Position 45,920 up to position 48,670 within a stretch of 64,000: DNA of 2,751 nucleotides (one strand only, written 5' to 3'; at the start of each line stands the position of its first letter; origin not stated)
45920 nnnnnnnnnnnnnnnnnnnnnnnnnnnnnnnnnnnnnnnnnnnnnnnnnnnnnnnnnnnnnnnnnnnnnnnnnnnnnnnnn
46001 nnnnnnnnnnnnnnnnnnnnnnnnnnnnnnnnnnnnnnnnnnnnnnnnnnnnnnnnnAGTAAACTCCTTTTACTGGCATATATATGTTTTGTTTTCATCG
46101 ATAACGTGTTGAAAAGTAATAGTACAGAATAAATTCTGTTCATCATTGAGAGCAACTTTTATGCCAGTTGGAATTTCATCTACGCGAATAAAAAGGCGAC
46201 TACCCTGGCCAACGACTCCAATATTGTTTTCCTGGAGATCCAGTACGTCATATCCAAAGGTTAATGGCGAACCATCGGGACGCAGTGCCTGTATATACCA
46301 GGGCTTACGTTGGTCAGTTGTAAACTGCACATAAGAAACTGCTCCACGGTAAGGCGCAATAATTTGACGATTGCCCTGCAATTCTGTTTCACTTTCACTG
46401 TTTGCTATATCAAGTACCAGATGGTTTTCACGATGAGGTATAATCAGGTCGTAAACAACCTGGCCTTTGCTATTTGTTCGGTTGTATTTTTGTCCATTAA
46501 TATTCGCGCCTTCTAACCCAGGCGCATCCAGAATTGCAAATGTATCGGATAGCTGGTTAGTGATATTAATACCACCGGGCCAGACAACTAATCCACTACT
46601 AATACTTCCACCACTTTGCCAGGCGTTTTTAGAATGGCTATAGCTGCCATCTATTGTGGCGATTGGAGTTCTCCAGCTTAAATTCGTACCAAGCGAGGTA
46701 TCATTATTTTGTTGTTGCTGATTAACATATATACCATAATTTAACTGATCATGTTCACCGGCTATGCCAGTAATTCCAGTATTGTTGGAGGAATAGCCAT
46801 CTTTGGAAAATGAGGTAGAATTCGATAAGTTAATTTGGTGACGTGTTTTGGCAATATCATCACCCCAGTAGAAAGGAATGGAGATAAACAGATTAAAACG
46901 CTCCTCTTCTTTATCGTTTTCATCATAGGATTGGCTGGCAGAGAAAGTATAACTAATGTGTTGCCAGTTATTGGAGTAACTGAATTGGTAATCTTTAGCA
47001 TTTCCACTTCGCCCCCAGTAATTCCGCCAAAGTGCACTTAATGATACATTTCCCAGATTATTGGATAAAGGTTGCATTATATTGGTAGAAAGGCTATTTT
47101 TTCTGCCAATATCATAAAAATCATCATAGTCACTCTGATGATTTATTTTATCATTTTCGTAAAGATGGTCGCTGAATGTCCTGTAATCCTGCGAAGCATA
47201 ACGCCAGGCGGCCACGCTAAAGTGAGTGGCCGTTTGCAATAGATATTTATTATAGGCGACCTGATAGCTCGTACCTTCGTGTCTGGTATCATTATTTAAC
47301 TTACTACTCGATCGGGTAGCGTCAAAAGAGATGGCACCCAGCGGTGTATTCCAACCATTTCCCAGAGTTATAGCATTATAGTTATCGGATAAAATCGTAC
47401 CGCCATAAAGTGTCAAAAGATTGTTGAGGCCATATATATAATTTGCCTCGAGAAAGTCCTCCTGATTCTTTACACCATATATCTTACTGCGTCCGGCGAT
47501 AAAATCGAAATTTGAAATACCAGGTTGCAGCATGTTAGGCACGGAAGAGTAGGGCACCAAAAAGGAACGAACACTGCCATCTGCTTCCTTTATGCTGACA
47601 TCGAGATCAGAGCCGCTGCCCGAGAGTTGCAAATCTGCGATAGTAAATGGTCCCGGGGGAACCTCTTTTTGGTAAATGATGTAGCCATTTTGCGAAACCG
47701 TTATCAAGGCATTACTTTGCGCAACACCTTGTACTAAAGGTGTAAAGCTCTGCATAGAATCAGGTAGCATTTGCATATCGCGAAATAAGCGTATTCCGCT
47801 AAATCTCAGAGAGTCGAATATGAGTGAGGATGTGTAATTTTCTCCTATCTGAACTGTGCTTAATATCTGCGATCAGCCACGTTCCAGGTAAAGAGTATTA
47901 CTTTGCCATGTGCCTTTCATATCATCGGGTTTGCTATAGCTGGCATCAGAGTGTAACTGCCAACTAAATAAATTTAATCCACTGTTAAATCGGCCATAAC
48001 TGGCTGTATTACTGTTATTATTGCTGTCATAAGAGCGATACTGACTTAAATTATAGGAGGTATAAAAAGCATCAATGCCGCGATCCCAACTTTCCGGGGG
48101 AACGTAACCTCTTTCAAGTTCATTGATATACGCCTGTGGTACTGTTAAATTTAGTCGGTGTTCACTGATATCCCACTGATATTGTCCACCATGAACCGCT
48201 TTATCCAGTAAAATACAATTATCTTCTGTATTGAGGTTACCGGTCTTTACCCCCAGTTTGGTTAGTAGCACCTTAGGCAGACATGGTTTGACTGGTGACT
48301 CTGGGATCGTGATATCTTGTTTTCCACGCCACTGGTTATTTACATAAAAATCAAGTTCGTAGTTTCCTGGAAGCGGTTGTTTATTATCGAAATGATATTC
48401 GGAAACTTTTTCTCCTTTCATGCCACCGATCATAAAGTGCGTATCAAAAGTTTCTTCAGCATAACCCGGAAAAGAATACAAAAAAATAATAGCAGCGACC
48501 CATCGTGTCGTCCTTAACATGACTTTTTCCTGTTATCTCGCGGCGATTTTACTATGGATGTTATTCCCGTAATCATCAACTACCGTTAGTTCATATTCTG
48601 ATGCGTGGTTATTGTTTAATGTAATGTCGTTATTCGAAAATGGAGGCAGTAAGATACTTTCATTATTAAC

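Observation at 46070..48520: Fimbrial usher is one 817-codon frame with a single in-frame TGA (47873-47875)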

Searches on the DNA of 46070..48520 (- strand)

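Call 4: search_dna_similar(query=window:46070-48520:-, collection=ecoli_genomes, mode=near, max_rows=40, rows=spread)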
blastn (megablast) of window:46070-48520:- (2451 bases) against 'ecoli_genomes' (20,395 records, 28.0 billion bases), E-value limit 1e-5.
Records with a match: 3653; places in all: 3666; records where one place covers at least 80% of the query: 1192.
Genomes with a match: 3653 of 5426; with a place that covers at least 80% of the query: 1192. Places per genome that has any: lowest 1, median 1, highest 2. On chromosomes: 3663 places; on plasmids: 3.
Best place of each record, by identity: >=99% 59; 95-99% 3583; 90-95% 9; 80-90% 2.
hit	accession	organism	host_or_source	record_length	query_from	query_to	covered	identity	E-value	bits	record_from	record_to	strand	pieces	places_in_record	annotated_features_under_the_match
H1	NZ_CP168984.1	Escherichia coli strain UTME-3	Veal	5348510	1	2451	100%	100.0%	0e+0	4521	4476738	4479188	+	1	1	fimbrial biogenesis outer membrane usher protein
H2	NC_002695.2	Escherichia coli O157:H7 str. Sakai strain Sakai substr. ...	Homo sapiens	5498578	1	2451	100%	98.8%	0e+0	4361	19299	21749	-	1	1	fimbrial assembly protein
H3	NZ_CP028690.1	Escherichia coli strain 109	cattle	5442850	1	2451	100%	98.8%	0e+0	4361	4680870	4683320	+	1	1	fimbrial biogenesis outer membrane usher protein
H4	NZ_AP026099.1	Escherichia coli strain 61_150228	Homo sapiens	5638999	1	2451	100%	98.8%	0e+0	4361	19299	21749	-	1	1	fimbrial biogenesis outer membrane usher protein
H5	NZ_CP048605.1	Escherichia coli strain PapRG-06-5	Papio papio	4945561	1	2451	100%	98.7%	0e+0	4349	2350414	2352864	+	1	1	fimbrial biogenesis outer membrane usher protein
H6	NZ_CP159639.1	Escherichia coli strain Z226-7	hospital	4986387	1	2451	100%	97.4%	0e+0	4178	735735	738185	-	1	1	fimbrial biogenesis outer membrane usher protein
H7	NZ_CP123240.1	Escherichia coli strain YZLc1-3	chicken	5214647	1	2451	100%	97.4%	0e+0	4172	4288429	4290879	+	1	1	fimbrial biogenesis outer membrane usher protein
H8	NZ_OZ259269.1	Escherichia coli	Homo sapiens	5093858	1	2451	100%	97.3%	0e+0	4167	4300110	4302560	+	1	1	fimbrial biogenesis outer membrane usher protein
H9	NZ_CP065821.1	Escherichia coli strain ECO_1_S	Homo sapiens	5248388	1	2451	100%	97.3%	0e+0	4161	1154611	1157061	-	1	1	fimbrial biogenesis outer membrane usher protein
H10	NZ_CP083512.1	Escherichia coli strain elppa4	Homo sapiens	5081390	1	2451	100%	97.3%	0e+0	4156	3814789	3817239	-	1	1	fimbrial biogenesis outer membrane usher protein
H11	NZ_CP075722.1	Escherichia coli strain CPE35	Sus scrofa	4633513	1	2451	100%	97.2%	0e+0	4150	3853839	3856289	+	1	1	fimbrial biogenesis outer membrane usher protein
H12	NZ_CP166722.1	Escherichia coli strain CEA106S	Human biopsy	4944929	1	2451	100%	97.2%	0e+0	4145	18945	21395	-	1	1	fimbrial biogenesis outer membrane usher protein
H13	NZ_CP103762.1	Escherichia coli strain 5283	Homo sapiens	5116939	1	2451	100%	97.0%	0e+0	4117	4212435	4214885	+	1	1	fimbrial biogenesis outer membrane usher protein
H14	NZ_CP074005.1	Escherichia coli strain PI12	Pig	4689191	1120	2451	54%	98.6%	0e+0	2361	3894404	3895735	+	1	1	fimbria/pilus outer membrane usher protein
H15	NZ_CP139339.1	Escherichia coli strain YZ22MPE6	pork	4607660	1120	2451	54%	98.1%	0e+0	2322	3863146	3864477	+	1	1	fimbria/pilus outer membrane usher protein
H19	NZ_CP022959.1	Escherichia coli ATCC 8739 strain ATCC 8739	stepwise adaptation to AgNO3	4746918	1120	2451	54%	97.7%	0e+0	2289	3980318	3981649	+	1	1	fimbria/pilus outer membrane usher protein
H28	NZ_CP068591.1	Escherichia coli strain EF7-18-58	Gallus gallus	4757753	1120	2451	54%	97.2%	0e+0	2255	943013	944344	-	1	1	fimbria/pilus outer membrane usher protein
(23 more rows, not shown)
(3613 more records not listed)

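Call 6: get_annotated_region(hit=H1, flank=7000)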
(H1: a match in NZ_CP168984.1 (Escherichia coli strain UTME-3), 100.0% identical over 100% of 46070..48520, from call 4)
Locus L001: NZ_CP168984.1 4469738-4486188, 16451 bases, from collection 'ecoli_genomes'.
description: Escherichia coli strain UTME-3 chromosome, complete genome
organism: Escherichia coli strain UTME-3 (NCBI taxid 562)
replicon: chromosome; assembly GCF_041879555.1
host: -; source: Veal; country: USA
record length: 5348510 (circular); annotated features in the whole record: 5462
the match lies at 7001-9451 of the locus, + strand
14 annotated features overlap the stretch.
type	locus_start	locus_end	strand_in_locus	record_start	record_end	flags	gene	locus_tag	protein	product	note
CDS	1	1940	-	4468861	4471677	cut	ileS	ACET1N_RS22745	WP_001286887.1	isoleucine--tRNA ligase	-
CDS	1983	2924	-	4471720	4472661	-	ribF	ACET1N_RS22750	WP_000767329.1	bifunctional riboflavin kinase/FAD synthetase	-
CDS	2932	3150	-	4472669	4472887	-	yaaY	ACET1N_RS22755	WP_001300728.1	DUF2575 family protein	-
CDS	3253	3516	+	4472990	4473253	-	rpsT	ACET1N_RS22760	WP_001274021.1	30S ribosomal protein S20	-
CDS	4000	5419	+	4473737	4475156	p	espX1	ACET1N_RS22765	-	type III secretion system effector EspX1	frameshifted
CDS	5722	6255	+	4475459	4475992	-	-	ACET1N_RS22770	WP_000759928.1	fimbrial protein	-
CDS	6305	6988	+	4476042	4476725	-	-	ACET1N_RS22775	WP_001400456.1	fimbria/pilus periplasmic chaperone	-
CDS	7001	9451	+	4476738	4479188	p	-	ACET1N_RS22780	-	fimbrial biogenesis outer membrane usher protein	internal stop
CDS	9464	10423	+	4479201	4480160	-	-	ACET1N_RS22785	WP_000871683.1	hypothetical protein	-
CDS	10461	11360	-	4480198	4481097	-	nhaR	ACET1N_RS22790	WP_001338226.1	transcriptional activator NhaR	-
CDS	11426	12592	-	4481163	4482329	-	nhaA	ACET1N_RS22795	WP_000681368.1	Na+/H+ antiporter NhaA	-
CDS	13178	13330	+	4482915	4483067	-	mokC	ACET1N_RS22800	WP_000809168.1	type I toxin-antitoxin system toxin MokC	-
CDS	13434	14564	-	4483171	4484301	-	dnaJ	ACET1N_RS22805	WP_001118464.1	molecular chaperone DnaJ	-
CDS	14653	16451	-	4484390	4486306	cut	dnaK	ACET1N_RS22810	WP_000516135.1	molecular chaperone DnaK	-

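Call 7: get_annotated_region(hit=H2, flank=7000)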
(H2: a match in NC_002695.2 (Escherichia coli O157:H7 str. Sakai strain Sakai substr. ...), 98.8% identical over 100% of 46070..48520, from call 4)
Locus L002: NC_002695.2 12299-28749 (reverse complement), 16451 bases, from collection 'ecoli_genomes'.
description: Escherichia coli O157:H7 str. Sakai DNA, complete genome
organism: Escherichia coli O157:H7 str. Sakai strain Sakai substr. RIMD 0509952 (NCBI taxid 386585)
replicon: genomic; assembly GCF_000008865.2
host: Homo sapiens; source: Human intestinal microflora; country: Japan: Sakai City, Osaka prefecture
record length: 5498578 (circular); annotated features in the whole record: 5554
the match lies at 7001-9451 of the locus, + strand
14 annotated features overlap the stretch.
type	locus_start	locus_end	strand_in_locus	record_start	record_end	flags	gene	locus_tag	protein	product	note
CDS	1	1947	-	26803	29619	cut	ileS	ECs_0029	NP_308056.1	isoleucyl-tRNA synthetase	-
CDS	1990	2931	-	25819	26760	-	ribF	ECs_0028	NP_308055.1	bifunctional riboflavin kinase/FAD synthetase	-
CDS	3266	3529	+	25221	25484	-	rpsT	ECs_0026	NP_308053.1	30S ribosomal subunit protein S20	-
CDS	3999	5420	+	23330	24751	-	espX1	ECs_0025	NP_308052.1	T3SS effector-like protein EspX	-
CDS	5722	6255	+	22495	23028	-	-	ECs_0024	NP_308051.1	fimbrial protein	-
CDS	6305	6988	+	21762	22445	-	-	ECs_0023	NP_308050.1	fimbrial chaperone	-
CDS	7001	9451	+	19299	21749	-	-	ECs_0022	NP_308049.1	fimbrial assembly protein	-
sequence_feature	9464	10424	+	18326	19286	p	-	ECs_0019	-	-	hypothetical protein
pseudogene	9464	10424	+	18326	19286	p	-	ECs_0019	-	-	-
CDS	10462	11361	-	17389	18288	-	nhaR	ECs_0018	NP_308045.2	transcriptional activator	-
CDS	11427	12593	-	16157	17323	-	nhaA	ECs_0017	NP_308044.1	pH-dependent sodium/proton antiporter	-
CDS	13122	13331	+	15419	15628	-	mokC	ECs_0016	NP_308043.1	regulatory protein MokC for HokC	-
CDS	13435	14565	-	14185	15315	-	dnaJ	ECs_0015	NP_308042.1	chaperone Hsp40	-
CDS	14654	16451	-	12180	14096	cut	dnaK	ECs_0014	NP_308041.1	chaperone Hsp70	-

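Call 10: search_dna_similar(query=window:47844-47904:-, collection=ecoli_genomes, mode=near, max_rows=60, rows=best)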
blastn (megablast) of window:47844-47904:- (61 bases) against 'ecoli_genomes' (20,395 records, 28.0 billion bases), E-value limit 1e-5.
Records with a match: 1203; places in all: 1203; records where one place covers at least 80% of the query: 1202.
Genomes with a match: 1203 of 5426; with a place that covers at least 80% of the query: 1202. Places per genome that has any: lowest 1, median 1, highest 1. On chromosomes: 1203 places; on plasmids: 0.
Best place of each record, by identity: >=99% 26; 95-99% 1177.
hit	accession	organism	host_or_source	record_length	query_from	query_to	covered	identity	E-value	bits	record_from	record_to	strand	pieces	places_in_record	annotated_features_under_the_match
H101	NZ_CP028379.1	Escherichia coli O145 str. RM9872 strain RM9872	Bos taurus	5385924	1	61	100%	100.0%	5e-23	113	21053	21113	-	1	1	fimbrial biogenesis outer membrane usher protein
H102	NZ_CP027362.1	Escherichia coli strain 95-3192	missing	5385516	1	61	100%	100.0%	5e-23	113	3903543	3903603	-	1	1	fimbrial biogenesis outer membrane usher protein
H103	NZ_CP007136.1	Escherichia coli O145:H28 str. RM12581 strain RM12581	lettuce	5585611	1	61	100%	100.0%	5e-23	113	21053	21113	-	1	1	fimbrial biogenesis outer membrane usher protein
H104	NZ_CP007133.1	Escherichia coli O145:H28 str. RM12761 strain RM12761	ice cream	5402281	1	61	100%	100.0%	5e-23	113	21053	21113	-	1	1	fimbrial biogenesis outer membrane usher protein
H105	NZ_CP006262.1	Escherichia coli O145:H28 str. RM13516 strain RM13516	Homo sapiens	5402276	1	61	100%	100.0%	5e-23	113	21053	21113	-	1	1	fimbrial biogenesis outer membrane usher protein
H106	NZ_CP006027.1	Escherichia coli O145:H28 str. RM13514 strain RM13514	Homo sapiens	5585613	1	61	100%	100.0%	5e-23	113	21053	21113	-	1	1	fimbrial biogenesis outer membrane usher protein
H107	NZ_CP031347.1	Escherichia coli O145 strain RM9873-C1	cattle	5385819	1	61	100%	100.0%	5e-23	113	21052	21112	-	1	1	fimbrial biogenesis outer membrane usher protein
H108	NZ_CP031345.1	Escherichia coli O145 strain RM12367-C1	creek water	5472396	1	61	100%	100.0%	5e-23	113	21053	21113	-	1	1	fimbrial biogenesis outer membrane usher protein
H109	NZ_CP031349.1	Escherichia coli O145 strain RM9467-C1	Cattle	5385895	1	61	100%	100.0%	5e-23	113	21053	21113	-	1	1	fimbrial biogenesis outer membrane usher protein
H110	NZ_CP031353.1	Escherichia coli O145 strain RM9154-C1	Cattle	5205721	1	61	100%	100.0%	5e-23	113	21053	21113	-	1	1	fimbrial biogenesis outer membrane usher protein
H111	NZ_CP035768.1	Escherichia coli O145 strain RM11626-C1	Cattle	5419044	1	61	100%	100.0%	5e-23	113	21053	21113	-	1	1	fimbrial biogenesis outer membrane usher protein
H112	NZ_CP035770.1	Escherichia coli O145 strain RM8988-C1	Cattle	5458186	1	61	100%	100.0%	5e-23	113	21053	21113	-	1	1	fimbrial biogenesis outer membrane usher protein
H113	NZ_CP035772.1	Escherichia coli O145 strain RM8843-C1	missing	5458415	1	61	100%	100.0%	5e-23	113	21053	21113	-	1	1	fimbrial biogenesis outer membrane usher protein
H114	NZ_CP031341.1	Escherichia coli O145 strain RM12275-C1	missing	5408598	1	61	100%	100.0%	5e-23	113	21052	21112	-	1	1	fimbrial biogenesis outer membrane usher protein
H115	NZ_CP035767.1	Escherichia coli O145 strain RM12522-C8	Cattle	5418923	1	61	100%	100.0%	5e-23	113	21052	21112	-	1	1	fimbrial biogenesis outer membrane usher protein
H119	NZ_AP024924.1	Escherichia coli O145:H28 strain 16003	Homo sapiens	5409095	1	61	100%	100.0%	5e-23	113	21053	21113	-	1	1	fimbrial biogenesis outer membrane usher protein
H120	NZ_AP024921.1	Escherichia coli O145:H28 strain 12E115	Homo sapiens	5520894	1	61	100%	100.0%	5e-23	113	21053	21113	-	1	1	fimbrial biogenesis outer membrane usher protein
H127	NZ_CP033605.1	Escherichia coli O157:H7 strain TR01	Cattle carcass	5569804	1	61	100%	98.4%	2e-21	108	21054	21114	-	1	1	fimbrial biogenesis outer membrane usher protein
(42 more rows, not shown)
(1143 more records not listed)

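Call 14: search_dna_similar(query=window:47852-47892:-, collection=ecoli_genomes, mode=near, max_rows=40, rows=best, max_evalue=10)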
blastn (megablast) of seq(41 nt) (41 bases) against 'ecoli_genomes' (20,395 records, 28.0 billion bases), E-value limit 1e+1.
Records with a match: 26; places in all: 26; records where one place covers at least 80% of the query: 26.
Genomes with a match: 26 of 5426; with a place that covers at least 80% of the query: 26. Places per genome that has any: lowest 1, median 1, highest 1. On chromosomes: 26 places; on plasmids: 0.
Best place of each record, by identity: >=99% 26.
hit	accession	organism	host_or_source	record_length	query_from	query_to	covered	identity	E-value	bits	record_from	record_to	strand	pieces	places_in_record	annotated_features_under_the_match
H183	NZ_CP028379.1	Escherichia coli O145 str. RM9872 strain RM9872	Bos taurus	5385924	1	41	100%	100.0%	3e-12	77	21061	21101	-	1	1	fimbrial biogenesis outer membrane usher protein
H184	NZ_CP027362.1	Escherichia coli strain 95-3192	missing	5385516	1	41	100%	100.0%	3e-12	77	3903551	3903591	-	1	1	fimbrial biogenesis outer membrane usher protein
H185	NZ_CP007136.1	Escherichia coli O145:H28 str. RM12581 strain RM12581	lettuce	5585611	1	41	100%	100.0%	3e-12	77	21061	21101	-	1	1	fimbrial biogenesis outer membrane usher protein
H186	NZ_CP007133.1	Escherichia coli O145:H28 str. RM12761 strain RM12761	ice cream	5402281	1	41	100%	100.0%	3e-12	77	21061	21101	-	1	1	fimbrial biogenesis outer membrane usher protein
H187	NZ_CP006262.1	Escherichia coli O145:H28 str. RM13516 strain RM13516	Homo sapiens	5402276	1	41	100%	100.0%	3e-12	77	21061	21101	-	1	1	fimbrial biogenesis outer membrane usher protein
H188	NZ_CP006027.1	Escherichia coli O145:H28 str. RM13514 strain RM13514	Homo sapiens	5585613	1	41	100%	100.0%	3e-12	77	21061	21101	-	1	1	fimbrial biogenesis outer membrane usher protein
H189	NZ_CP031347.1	Escherichia coli O145 strain RM9873-C1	cattle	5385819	1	41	100%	100.0%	3e-12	77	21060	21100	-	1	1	fimbrial biogenesis outer membrane usher protein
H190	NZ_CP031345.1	Escherichia coli O145 strain RM12367-C1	creek water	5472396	1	41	100%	100.0%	3e-12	77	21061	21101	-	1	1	fimbrial biogenesis outer membrane usher protein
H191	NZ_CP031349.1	Escherichia coli O145 strain RM9467-C1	Cattle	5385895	1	41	100%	100.0%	3e-12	77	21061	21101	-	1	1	fimbrial biogenesis outer membrane usher protein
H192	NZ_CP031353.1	Escherichia coli O145 strain RM9154-C1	Cattle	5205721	1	41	100%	100.0%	3e-12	77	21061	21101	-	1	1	fimbrial biogenesis outer membrane usher protein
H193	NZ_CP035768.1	Escherichia coli O145 strain RM11626-C1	Cattle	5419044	1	41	100%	100.0%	3e-12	77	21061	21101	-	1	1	fimbrial biogenesis outer membrane usher protein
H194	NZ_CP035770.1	Escherichia coli O145 strain RM8988-C1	Cattle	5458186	1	41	100%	100.0%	3e-12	77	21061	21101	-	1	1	fimbrial biogenesis outer membrane usher protein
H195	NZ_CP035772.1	Escherichia coli O145 strain RM8843-C1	missing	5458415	1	41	100%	100.0%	3e-12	77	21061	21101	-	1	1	fimbrial biogenesis outer membrane usher protein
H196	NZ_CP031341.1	Escherichia coli O145 strain RM12275-C1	missing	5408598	1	41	100%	100.0%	3e-12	77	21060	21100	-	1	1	fimbrial biogenesis outer membrane usher protein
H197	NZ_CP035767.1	Escherichia coli O145 strain RM12522-C8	Cattle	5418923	1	41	100%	100.0%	3e-12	77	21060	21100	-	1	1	fimbrial biogenesis outer membrane usher protein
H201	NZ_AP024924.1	Escherichia coli O145:H28 strain 16003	Homo sapiens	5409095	1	41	100%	100.0%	3e-12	77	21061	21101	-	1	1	fimbrial biogenesis outer membrane usher protein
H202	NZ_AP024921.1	Escherichia coli O145:H28 strain 12E115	Homo sapiens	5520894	1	41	100%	100.0%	3e-12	77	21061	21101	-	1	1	fimbrial biogenesis outer membrane usher protein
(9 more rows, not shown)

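Call 15: get_annotated_region(hit=H19, flank=5000)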
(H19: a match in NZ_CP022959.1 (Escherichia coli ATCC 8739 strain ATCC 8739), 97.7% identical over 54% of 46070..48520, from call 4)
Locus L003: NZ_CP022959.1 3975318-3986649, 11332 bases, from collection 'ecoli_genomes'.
description: Escherichia coli ATCC 8739 chromosome, complete genome
organism: Escherichia coli ATCC 8739 strain ATCC 8739 (NCBI taxid 481805)
replicon: chromosome; assembly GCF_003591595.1
host: -; source: stepwise adaptation to AgNO3; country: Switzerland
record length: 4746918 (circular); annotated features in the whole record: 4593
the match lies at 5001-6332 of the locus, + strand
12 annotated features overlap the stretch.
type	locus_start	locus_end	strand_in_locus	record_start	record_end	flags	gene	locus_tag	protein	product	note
CDS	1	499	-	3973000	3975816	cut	ileS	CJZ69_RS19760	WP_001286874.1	isoleucine--tRNA ligase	-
CDS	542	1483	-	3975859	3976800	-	ribF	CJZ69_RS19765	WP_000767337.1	bifunctional riboflavin kinase/FAD synthetase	-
CDS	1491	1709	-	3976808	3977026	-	yaaY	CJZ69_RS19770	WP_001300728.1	DUF2575 family protein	-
CDS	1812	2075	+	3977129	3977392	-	rpsT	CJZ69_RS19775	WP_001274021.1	30S ribosomal protein S20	-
CDS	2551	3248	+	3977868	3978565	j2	-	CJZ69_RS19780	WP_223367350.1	IS1 family transposase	programmed frameshift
CDS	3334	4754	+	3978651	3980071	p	espX1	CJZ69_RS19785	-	type III secretion system effector EspX1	frameshifted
CDS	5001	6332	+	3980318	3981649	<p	-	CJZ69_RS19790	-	fimbria/pilus outer membrane usher protein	incomplete; partial in the middle of a contig; missing N-terminus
CDS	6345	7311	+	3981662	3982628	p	-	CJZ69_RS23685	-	fimbrial family protein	frameshifted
CDS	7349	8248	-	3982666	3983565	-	nhaR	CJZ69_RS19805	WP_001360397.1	transcriptional activator NhaR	-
CDS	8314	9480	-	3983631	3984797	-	nhaA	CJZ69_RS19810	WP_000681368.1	Na+/H+ antiporter NhaA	-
CDS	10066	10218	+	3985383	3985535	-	mokC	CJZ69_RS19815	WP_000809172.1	type I toxin-antitoxin system toxin MokC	-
CDS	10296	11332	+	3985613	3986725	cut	-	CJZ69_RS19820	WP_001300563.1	IS4-like element IS421 family transposase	-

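Call 17: get_annotated_region(hit=H6, flank=0)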
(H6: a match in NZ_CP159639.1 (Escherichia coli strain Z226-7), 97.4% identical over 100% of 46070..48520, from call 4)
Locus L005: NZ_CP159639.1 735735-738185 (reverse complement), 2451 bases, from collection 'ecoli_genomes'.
description: Escherichia coli strain Z226-7 chromosome, complete genome
organism: Escherichia coli strain Z226-7 (NCBI taxid 562)
replicon: chromosome; assembly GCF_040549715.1
host: -; source: hospital; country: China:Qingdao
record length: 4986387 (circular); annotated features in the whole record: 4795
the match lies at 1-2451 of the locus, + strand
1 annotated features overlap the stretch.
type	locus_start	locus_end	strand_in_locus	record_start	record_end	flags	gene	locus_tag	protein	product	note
CDS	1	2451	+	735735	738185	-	-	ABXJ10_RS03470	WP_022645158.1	fimbrial biogenesis outer membrane usher protein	-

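Call 18: get_annotated_region(hit=H13, flank=0)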
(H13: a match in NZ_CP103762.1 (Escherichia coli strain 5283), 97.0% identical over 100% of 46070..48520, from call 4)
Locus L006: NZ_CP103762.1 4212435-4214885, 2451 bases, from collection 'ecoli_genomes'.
description: Escherichia coli strain 5283 chromosome, complete genome
organism: Escherichia coli strain 5283 (NCBI taxid 562)
replicon: chromosome; assembly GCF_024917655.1
host: Homo sapiens; source: blood; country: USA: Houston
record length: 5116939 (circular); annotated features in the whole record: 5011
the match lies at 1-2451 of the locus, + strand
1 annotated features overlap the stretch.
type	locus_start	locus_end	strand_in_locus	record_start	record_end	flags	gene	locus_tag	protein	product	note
CDS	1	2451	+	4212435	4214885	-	-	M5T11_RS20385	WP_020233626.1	fimbrial biogenesis outer membrane usher protein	-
